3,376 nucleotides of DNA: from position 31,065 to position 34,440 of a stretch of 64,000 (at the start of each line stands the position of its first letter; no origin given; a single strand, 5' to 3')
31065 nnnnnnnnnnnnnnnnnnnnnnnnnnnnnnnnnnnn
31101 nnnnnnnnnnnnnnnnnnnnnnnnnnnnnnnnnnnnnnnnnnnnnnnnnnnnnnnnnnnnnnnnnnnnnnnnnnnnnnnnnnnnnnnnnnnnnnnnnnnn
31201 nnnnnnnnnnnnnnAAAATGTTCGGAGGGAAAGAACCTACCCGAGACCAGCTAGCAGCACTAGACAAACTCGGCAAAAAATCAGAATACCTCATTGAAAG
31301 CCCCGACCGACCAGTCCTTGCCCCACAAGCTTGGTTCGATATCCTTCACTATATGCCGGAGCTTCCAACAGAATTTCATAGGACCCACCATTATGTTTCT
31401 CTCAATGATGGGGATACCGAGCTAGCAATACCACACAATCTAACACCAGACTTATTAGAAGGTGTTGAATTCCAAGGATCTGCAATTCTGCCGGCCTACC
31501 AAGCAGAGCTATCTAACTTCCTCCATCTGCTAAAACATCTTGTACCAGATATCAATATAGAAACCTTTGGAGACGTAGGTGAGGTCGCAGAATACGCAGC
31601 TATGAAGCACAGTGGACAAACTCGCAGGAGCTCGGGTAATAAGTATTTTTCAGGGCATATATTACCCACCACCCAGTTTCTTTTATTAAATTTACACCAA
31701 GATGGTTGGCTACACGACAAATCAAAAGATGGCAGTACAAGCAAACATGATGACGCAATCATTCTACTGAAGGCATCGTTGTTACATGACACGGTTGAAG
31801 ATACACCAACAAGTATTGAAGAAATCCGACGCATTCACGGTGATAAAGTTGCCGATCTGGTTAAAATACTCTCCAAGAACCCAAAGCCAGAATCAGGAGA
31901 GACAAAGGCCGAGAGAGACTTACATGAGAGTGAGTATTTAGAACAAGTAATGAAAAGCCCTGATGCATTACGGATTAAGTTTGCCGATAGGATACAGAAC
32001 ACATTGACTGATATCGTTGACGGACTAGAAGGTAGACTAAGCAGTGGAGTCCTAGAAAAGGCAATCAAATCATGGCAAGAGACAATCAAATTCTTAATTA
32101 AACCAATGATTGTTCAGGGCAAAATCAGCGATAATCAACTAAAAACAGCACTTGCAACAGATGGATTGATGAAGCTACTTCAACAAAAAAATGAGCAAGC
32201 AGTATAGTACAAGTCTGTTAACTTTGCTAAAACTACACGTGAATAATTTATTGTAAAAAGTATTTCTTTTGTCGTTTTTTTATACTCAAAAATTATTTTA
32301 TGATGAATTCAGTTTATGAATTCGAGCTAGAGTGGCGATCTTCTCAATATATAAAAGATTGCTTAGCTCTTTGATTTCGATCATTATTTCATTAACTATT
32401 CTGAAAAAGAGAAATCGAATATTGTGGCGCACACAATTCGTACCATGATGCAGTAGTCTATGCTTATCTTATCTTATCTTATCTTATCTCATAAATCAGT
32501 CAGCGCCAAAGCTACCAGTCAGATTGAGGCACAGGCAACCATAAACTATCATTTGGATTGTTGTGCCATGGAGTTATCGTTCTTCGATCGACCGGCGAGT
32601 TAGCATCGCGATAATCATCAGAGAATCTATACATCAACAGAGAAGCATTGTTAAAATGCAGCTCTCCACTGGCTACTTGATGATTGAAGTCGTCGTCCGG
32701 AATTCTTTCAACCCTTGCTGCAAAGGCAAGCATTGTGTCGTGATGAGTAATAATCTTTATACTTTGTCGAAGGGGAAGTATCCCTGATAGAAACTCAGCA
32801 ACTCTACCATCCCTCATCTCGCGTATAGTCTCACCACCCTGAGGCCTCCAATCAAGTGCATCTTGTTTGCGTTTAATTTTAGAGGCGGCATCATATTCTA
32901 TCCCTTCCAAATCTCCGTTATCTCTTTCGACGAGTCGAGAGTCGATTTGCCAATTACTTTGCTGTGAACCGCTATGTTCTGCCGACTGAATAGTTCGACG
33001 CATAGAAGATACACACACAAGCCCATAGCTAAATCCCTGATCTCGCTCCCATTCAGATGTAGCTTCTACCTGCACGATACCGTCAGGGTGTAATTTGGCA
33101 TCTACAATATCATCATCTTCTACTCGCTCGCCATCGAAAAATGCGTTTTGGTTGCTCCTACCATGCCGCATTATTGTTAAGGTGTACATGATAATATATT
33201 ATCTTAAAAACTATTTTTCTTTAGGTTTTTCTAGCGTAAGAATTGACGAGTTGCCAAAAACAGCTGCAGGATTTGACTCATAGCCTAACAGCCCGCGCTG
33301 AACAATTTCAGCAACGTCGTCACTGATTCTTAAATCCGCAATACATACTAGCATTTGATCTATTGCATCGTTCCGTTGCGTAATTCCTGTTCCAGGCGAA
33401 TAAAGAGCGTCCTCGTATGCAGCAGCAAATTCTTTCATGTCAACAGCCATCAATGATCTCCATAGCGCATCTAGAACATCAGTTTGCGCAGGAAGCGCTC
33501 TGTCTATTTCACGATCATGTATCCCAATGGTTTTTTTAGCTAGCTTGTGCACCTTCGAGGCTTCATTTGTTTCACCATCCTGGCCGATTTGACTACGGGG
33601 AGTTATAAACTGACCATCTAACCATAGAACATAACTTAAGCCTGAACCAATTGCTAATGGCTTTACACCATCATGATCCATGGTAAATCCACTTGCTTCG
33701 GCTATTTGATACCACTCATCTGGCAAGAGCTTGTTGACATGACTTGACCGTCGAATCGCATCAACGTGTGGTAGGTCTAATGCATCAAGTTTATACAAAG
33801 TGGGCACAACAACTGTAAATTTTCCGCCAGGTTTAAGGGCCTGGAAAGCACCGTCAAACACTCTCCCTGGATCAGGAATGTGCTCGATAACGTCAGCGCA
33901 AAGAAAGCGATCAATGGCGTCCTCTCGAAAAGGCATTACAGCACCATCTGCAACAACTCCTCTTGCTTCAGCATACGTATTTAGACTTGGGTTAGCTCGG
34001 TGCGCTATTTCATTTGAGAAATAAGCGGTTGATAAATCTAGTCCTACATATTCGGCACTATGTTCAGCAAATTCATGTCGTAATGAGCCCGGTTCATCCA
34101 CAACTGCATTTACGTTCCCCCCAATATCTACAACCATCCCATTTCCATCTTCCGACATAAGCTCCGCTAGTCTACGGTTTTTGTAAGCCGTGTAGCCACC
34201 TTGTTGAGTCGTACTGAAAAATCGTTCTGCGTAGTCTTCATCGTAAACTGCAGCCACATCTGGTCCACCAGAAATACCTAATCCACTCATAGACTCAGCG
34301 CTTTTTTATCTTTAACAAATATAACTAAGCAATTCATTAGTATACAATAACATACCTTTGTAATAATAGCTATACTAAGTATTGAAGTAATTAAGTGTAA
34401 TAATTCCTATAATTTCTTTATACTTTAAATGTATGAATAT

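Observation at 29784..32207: RelA/SpoT homologue with synthetase domain upstream of the HD hydrolase domain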

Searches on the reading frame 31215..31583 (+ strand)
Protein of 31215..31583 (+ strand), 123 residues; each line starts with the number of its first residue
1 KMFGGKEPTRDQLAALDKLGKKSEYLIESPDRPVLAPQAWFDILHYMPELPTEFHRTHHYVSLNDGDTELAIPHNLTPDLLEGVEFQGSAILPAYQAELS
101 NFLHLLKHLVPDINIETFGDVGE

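Call 83: search_protein_families(library=pfam, alignment_id=A7, max_evalue=1)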
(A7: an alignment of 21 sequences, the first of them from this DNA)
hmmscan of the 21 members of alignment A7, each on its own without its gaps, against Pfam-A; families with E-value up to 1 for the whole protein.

A. member 1, seq(123 aa): 0 families

B. families by the number of members that match (of 21 scanned): 2 families
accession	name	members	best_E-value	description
PF21411.2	Rap1_C_Sp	1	0.031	S. pombe DNA-binding protein Rap1, C-terminal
PF00165.29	HTH_AraC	1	0.23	Bacterial regulatory helix-turn-helix proteins, AraC family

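Call 87: predict_structure(alignment_id=A7)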
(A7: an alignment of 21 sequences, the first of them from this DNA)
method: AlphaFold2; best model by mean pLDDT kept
length: 123 residues; sequences in the alignment: 21
mean_pLDDT: 82.6   pTM: 0.67
mean pLDDT of the five models: 82.6, 82.0, 81.6, 81.4, 80.2
residues with pLDDT >= 90: 41; 70-90: 66; 50-70: 13; < 50: 3
segments of 3 or more residues with pLDDT < 50: none
pLDDT, mean of each block of 10 residues (from residue 1): 75 90 86 83 93 91 91 90 88 76 73 65 43
secondary structure, 60 per line:
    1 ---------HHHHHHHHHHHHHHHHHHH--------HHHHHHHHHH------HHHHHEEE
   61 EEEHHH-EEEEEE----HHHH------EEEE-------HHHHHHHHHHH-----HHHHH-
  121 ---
elements in order: H10-28 H37-46 H53-57 E58-63 E68-73 H78-81 E88-91 H99-109 H115-119

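Call 92: fold_search(model_id=the predicted structure, library=pdb)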
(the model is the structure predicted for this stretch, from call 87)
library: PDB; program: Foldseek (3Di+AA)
matches with E <= 10: 221; with E <= 0.001: 0
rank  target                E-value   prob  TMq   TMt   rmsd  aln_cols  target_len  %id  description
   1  6tbl_D                2.6e-01  0.08  0.20  0.18  16.0       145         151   14  Crystal structure of MMS19(CTD)-CIAO1-CIAO2B CIA targeting complex (released 2020-07-29)
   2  1flo_D                5.5e-01  0.08  0.23  0.09  16.4       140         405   11  FLP Recombinase-Holliday Junction Complex I (released 2000-09-04)
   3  8v3w_4                5.9e-01  0.12  0.22  0.19  14.3       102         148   15  CryoEM Structure of Diffocin - precontracted - Baseplate - focused refinement on triplex region (released 2024-08-28)
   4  8q7e_J                7.2e-01  0.03  0.15  0.04  16.0       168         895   20  Structure of CUL9-RBX1 ubiquitin E3 ligase complex - hexameric assembly (released 2024-04-17)
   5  8q7e_F                7.2e-01  0.03  0.15  0.04  16.0       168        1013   20  Structure of CUL9-RBX1 ubiquitin E3 ligase complex - hexameric assembly (released 2024-04-17)
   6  8q7e_B                7.2e-01  0.03  0.15  0.04  16.0       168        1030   20  Structure of CUL9-RBX1 ubiquitin E3 ligase complex - hexameric assembly (released 2024-04-17)
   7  8q7h_B                7.2e-01  0.03  0.15  0.04  16.0       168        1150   20  Structure of CUL9-RBX1 ubiquitin E3 ligase complex in unneddylated and neddylated conformation - focused cullin dimer (released 2024-04-17)
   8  1flo_C                7.7e-01  0.08  0.24  0.09  16.0       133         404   13  FLP Recombinase-Holliday Junction Complex I (released 2000-09-04)
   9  3uz0_C                7.7e-01  0.06  0.17  0.18  13.0       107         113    8  Crystal Structure of SpoIIIAH and SpoIIQ Complex (released 2012-03-21)
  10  5wlc_L7               1.1e+00  0.03  0.16  0.13  13.0       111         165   14  The complete structure of the small subunit processome (released 2017-09-27)
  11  7qca_SH0              1.2e+00  0.03  0.18  0.15  12.6       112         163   12  Spraguea lophii ribosome (released 2022-11-30)
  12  2dbu_B                1.4e+00  0.10  0.16  0.11   7.3        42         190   21  Crystal Structure of Gamma-glutamyltranspeptidase from Escherichia coli (released 2006-04-18)
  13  5el4_22               1.4e+00  0.06  0.19  0.14  11.5       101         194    7  Structure of T. thermophilus 70S ribosome complex with mRNA and tRNALys in the A-site with a U-U mismatch in the firs (released 2016-01-27)
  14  9kzu_SH               1.4e+00  0.03  0.19  0.13  14.9       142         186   11  Cryo-EM structure of the HCV IRES-dependently initiated CMV-stalled 80S ribosome (non-rotated state) in complexed wit (released 2025-12-03)
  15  2e0y_B                1.5e+00  0.07  0.18  0.14   8.8        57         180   16  Crystal structure of the samarium derivative of mature gamma-glutamyltranspeptidase from Escherichia coli (released 2006-11-28)
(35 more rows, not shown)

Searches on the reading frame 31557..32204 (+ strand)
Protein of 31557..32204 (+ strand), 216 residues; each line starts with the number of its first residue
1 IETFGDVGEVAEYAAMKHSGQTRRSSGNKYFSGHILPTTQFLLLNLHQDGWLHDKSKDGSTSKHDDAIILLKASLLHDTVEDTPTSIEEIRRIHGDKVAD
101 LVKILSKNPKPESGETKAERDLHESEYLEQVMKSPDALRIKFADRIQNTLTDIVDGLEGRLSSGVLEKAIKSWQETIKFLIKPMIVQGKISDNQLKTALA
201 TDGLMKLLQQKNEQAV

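Call 79: search_solved_structures(query=A6, max_evalue=0.01, show_alignments=2)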
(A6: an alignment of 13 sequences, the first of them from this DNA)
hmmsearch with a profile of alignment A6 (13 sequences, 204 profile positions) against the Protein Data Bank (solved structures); distinct sequences matched with E-value up to 0.01: 22.
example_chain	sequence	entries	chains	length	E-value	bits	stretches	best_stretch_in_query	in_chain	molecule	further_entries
7qps_A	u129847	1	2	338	3.1e-13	52.8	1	62-144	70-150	ACT domain protein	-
7qpr_A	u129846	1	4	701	9.7e-13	51.2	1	62-144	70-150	ACT domain protein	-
3nqw_A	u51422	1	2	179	2.7e-12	49.7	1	53-153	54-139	CG11900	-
7qoe_A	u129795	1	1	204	4.8e-11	45.7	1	64-177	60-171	HDc domain-containing protein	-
5xnx_A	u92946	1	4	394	7.3e-11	45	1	62-142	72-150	Bifunctional (p)ppGpp synthase/hydrolase RelA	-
3nr1_A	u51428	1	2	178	1.5e-10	44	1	63-165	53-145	HD domain-containing protein 3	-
1vj7_A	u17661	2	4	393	3e-10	43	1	63-143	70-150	Bifunctional RELA/SPOT | Bifunctional (p)ppGpp synthase/hydrolase RelA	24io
7ohg_A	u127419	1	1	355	4.3e-10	42.6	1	3-142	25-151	Guanosine-3',5'-bis(Diphosphate) 3'-pyrophosphohydrolase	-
6s2t_A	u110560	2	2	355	4.3e-10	42.6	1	3-142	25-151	(P)ppGpp synthetase I, SpoT/RelA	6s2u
6s2v_A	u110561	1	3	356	4.3e-10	42.5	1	3-142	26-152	(P)ppGpp synthetase I, SpoT/RelA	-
8fr8_I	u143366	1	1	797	5.7e-10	42.1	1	62-142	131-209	GTP pyrophosphokinase RelA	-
9s6k_B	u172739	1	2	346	6.4e-10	42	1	64-142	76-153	GTP pyrophosphokinase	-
5vxa_A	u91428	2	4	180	6.5e-10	42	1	63-165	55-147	Guanosine-3',5'-bis(diphosphate) 3'-pyrophosphohydrolase MESH1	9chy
7qoc_A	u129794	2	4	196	5.1e-09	39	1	61-144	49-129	Guanosine polyphosphate pyrophosphohydrolases/synthetases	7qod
6yvc_A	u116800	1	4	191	5.5e-09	38.9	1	18-142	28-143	Bifunctional (P)ppGpp synthetase/guanosine-3',5'-bis(Diphosphate) 3'-pyrophosphohydrolase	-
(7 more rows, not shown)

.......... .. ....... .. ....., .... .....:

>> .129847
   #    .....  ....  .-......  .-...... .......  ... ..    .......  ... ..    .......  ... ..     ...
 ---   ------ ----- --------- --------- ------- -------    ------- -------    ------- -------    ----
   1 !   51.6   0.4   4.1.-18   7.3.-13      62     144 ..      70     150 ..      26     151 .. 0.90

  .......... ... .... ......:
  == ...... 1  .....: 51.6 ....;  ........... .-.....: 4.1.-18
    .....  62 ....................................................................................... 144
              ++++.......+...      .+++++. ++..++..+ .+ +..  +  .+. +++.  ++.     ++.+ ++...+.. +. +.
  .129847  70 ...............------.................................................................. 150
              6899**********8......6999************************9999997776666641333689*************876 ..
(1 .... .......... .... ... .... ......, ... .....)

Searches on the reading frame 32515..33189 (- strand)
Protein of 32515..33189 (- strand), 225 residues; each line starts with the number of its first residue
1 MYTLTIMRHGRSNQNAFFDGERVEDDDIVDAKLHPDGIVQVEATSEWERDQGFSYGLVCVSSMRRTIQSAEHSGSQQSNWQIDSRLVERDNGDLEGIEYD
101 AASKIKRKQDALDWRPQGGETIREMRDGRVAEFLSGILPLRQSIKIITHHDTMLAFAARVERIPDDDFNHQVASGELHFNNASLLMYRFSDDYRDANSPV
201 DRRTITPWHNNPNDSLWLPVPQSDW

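Call 13: search_protein_families(library=pfam, proteins=[window:32515-33189:-], max_evalue=0.001)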
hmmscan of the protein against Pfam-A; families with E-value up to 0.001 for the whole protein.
window:32515-33189:- (225 aa): 1 family
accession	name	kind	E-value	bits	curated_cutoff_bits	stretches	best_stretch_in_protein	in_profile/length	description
PF00300.27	His_Phos_1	-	1.4e-17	64.5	21.7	1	4-192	1-184/194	Histidine phosphatase superfamily (branch 1)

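Call 66: search_protein_families(library=pfam, proteins=[L008:11416-13089:+, L008:13368-14711:-], max_evalue=0.1)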
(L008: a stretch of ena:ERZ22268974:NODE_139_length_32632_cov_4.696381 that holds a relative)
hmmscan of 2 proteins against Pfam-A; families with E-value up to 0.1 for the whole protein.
L008:11416-13089:+ (558 aa): 1 family
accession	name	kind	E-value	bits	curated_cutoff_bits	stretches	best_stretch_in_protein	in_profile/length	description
PF04607.23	RelA_SpoT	-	1.6e-06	28.8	27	1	338-479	3-111/113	Region found in RelA / SpoT proteins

L008:13368-14711:- (448 aa): 0 families

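Call 72: search_protein_families(library=padloc, proteins=[window:32515-33189:-, L008:11416-13089:+, L008:13368-14711:-, L013:2634-4874:-], max_evalue=0.01)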
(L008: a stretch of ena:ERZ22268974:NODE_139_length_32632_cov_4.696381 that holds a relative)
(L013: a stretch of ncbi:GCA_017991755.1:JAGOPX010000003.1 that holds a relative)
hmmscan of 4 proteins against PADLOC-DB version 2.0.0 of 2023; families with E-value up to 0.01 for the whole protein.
window:32515-33189:- (225 aa): 0 families

L008:11416-13089:+ (558 aa): 0 families

L008:13368-14711:- (448 aa): 0 families

L013:2634-4874:- (747 aa): 0 families

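Call 73: search_protein_families(library=phrogs, proteins=[window:32515-33189:-, L008:13368-14711:-], max_evalue=0.001)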
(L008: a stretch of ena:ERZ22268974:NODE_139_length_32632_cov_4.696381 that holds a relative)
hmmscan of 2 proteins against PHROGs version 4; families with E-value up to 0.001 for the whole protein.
window:32515-33189:- (225 aa): 1 family
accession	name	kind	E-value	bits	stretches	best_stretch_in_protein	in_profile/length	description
phrog_12933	-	unknown function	1.8e-13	52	1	4-182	4-180/197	-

L008:13368-14711:- (448 aa): 0 families

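Call 103: find_encoding_contigs(protein=window:32515-33189:-, flank=8000, max_places=4)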
Protein window:32515-33189:- (225 aa): 1 contig read that carries it; 1 place shown.
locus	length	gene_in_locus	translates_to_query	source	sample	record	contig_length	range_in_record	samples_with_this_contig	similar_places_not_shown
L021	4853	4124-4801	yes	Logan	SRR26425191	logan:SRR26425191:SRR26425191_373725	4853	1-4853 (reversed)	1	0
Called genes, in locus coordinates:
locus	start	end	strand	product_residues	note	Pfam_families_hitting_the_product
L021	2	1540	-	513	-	?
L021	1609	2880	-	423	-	PF02844:GARS_N, PF01071:GARS_A, PF02843:GARS_C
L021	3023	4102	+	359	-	PF13489:Methyltransf_23, PF08241:Methyltransf_11, PF08242:Methyltransf_12 (weak), PF13649:Methyltransf_25 (weak), PF13847:Methyltransf_31 (weak)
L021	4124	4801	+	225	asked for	PF00300:His_Phos_1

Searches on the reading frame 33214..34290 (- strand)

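Call 13: search_protein_families(library=pfam, proteins=[window:33214-34290:-], max_evalue=0.001)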
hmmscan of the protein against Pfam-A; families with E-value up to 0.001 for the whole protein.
window:33214-34290:- (359 aa): 5 families
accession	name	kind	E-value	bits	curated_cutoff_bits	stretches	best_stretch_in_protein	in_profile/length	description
PF08241.18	Methyltransf_11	-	1.4e-10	42.1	21.2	1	68-159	8-94/95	Methyltransferase domain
PF13489.12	Methyltransf_23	-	2.5e-10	40.8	27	1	39-206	10-163/164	Methyltransferase domain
PF08242.18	Methyltransf_12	-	2.3e-07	31.9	30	1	68-158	8-98/98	Methyltransferase domain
PF13649.12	Methyltransf_25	-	9e-07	29.9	27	1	68-156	9-97/97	Methyltransferase domain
PF13847.12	Methyltransf_31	-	1.4e-05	25.2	27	1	68-198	15-142/145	Methyltransferase domain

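Call 72: search_protein_families(library=padloc, proteins=[window:33214-34290:-], max_evalue=0.01)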
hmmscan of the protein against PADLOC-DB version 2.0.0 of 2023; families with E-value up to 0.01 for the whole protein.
window:33214-34290:- (359 aa): 1 family
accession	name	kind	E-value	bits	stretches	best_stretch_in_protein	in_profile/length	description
PDLC04134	mad2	-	0.00041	17.3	1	72-166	307-400/492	mads_2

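Call 73: search_protein_families(library=phrogs, proteins=[window:33214-34290:-], max_evalue=0.001)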
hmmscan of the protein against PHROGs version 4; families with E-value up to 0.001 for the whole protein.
window:33214-34290:- (359 aa): 2 families
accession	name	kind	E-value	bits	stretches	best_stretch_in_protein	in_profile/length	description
phrog_22502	-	other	1.5e-06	29.2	1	73-163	88-176/276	methyltransferase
phrog_4752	-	other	0.0008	19.7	0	40-168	43-166/241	tRNA methyltransferase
